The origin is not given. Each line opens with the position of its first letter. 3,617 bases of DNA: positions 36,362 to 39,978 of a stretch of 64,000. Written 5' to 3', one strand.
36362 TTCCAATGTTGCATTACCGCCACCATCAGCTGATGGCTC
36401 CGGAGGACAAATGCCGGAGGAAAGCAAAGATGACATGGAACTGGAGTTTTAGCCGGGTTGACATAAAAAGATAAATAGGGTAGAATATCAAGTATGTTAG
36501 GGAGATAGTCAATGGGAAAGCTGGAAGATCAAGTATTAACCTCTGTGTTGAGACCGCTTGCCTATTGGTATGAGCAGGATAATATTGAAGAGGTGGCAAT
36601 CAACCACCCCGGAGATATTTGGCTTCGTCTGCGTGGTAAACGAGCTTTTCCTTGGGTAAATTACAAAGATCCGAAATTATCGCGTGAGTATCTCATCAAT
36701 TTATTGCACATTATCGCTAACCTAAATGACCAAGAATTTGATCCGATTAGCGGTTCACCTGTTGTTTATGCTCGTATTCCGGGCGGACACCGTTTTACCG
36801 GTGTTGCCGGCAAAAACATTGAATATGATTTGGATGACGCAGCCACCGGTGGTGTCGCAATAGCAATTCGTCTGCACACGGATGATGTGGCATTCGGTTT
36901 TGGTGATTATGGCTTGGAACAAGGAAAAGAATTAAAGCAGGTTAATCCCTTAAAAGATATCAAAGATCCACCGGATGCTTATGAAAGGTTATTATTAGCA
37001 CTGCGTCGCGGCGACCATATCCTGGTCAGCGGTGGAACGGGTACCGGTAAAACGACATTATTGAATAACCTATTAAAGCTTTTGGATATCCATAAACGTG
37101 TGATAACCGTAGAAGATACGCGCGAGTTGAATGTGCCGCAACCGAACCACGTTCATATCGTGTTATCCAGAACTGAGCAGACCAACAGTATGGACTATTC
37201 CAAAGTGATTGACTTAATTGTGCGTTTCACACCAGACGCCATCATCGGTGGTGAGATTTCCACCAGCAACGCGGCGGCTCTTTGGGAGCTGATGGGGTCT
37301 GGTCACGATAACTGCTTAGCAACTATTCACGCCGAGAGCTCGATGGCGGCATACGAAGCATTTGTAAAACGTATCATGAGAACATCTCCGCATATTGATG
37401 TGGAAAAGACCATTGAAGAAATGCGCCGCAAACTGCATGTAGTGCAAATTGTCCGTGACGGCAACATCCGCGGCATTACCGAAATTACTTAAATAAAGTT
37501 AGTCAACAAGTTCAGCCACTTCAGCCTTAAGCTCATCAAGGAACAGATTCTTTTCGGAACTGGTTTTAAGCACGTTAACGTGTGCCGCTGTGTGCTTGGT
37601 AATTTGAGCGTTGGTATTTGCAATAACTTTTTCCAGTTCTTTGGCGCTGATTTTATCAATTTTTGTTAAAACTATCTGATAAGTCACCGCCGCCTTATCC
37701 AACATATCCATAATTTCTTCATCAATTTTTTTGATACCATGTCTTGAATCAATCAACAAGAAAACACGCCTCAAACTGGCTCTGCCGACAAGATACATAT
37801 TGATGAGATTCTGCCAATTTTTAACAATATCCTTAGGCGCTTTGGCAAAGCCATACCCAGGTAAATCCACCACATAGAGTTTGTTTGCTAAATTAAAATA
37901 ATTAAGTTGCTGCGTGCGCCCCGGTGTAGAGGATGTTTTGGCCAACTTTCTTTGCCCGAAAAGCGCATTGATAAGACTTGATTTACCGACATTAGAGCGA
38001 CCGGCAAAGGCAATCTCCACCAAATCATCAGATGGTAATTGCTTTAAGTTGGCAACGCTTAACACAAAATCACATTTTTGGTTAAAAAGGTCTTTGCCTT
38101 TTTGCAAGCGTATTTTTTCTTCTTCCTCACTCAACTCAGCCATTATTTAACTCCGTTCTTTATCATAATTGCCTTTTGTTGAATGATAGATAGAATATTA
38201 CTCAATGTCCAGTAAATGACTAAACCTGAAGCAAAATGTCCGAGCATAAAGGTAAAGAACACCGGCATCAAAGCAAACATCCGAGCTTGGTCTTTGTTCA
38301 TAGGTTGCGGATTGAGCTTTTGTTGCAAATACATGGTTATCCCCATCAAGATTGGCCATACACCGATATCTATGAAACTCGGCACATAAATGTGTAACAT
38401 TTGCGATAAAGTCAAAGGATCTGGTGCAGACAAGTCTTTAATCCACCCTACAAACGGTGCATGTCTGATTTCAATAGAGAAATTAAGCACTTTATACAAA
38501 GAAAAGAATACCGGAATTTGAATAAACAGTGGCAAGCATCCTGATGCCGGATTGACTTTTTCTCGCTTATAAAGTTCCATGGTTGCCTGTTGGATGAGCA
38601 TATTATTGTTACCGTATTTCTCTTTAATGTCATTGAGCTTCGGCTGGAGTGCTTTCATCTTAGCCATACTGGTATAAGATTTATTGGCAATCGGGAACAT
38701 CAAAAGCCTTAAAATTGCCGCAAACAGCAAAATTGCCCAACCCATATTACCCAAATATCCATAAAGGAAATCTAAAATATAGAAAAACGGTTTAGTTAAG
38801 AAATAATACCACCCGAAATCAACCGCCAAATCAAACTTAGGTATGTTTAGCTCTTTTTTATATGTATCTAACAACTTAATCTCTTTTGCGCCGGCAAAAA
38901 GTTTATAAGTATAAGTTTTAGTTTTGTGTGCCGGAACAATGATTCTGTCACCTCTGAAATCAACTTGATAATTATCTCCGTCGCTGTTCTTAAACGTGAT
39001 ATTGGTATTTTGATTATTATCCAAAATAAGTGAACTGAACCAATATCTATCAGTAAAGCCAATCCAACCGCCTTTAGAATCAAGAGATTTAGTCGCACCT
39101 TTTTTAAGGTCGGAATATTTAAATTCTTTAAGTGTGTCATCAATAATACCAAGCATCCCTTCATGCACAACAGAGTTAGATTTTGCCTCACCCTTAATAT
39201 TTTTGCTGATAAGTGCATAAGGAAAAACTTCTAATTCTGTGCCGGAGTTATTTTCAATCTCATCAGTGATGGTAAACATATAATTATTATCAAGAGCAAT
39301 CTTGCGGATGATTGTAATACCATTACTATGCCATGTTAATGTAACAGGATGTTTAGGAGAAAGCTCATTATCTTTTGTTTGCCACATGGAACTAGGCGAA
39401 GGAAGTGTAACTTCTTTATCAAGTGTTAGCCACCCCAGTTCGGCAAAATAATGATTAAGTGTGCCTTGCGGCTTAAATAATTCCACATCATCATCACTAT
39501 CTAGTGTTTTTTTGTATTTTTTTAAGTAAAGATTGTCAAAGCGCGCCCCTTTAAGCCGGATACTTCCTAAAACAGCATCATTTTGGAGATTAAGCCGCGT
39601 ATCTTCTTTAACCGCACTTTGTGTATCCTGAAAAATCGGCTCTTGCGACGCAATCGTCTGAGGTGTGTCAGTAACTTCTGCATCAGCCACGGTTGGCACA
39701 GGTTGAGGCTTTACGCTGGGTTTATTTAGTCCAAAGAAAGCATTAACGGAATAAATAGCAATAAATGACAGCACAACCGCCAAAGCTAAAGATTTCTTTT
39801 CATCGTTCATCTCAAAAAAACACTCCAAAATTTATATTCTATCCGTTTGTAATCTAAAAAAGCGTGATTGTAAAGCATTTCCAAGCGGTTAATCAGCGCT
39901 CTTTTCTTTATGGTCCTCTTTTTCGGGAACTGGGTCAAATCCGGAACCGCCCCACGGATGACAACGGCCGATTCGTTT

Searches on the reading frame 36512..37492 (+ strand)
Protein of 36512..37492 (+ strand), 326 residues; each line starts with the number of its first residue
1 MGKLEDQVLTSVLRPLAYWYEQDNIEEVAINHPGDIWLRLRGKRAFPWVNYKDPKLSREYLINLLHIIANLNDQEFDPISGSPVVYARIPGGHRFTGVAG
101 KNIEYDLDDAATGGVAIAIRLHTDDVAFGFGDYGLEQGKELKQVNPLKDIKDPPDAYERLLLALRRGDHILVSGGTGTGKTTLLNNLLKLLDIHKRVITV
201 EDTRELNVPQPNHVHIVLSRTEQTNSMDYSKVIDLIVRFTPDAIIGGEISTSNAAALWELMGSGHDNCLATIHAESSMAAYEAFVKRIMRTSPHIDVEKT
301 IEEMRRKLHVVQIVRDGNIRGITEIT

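Call 8: search_protein_families(library=pfam, proteins=[window:36512-37492:+], max_evalue=0.01)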
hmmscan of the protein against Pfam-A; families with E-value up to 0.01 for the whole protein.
window:36512-37492:+ (326 aa): 14 families
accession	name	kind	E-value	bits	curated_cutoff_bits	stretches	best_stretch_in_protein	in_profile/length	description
PF00437.27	T2SSE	-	3.2e-26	92.3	24.9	1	155-280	129-251/370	Type II/IV secretion system protein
PF13191.12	AAA_16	-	6.8e-05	23.9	32.6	1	162-248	17-85/167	AAA ATPase domain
PF13401.12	AAA_22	-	0.00011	22.9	27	1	168-202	6-41/130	AAA domain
PF00005.33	ABC_tran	-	0.00017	22.6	25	1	160-229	4-72/137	ABC transporter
PF20720.3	nSTAND3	-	0.00022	21.4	27.2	1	155-206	5-57/155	Novel STAND NTPase 3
PF12775.13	AAA_7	-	0.00087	19.3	25.8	1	162-195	28-61/181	P-loop containing dynein motor region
PF02367.23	TsaE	-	0.0013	19.2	26.6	1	157-197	11-51/128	Threonylcarbamoyl adenosine biosynthesis protein TsaE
PF01580.24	FtsK_SpoIIIE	-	0.0021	18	24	1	164-188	35-60/221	FtsK/SpoIIIE family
PF13555.12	AAA_29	-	0.0036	17.4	27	1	165-195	20-50/61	P-loop containing region of AAA domain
PF10412.15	TrwB_AAD_bind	-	0.0044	16.4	20.5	1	168-195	16-43/387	Type IV secretion-system coupling protein DNA-binding domain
PF13238.12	AAA_18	-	0.0047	17.8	29.4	1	170-218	1-45/128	AAA domain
PF00270.35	DEAD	-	0.0065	16.7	26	1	163-210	10-61/167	DEAD/DEAH box helicase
PF13245.12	AAA_19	-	0.0077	16.8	25.1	0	168-195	12-39/134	AAA domain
PF01078.27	Mg_chelatase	-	0.0095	15.8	20.3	0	147-204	2-59/207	Magnesium chelatase, subunit ChlI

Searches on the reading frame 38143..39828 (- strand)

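Call 10: search_protein_families(library=pfam, proteins=[window:38143-39828:-], max_evalue=0.001)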
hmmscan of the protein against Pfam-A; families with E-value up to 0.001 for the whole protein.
window:38143-39828:- (561 aa): 2 families
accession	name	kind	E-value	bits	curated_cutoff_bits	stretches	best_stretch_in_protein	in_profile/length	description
PF14849.12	YidC_periplas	-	7.7e-71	239.7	24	1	78-350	1-282/283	YidC periplasmic domain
PF02096.25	60KD_IMP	-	2.4e-58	197.1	35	1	362-554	1-161/163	60Kd inner membrane protein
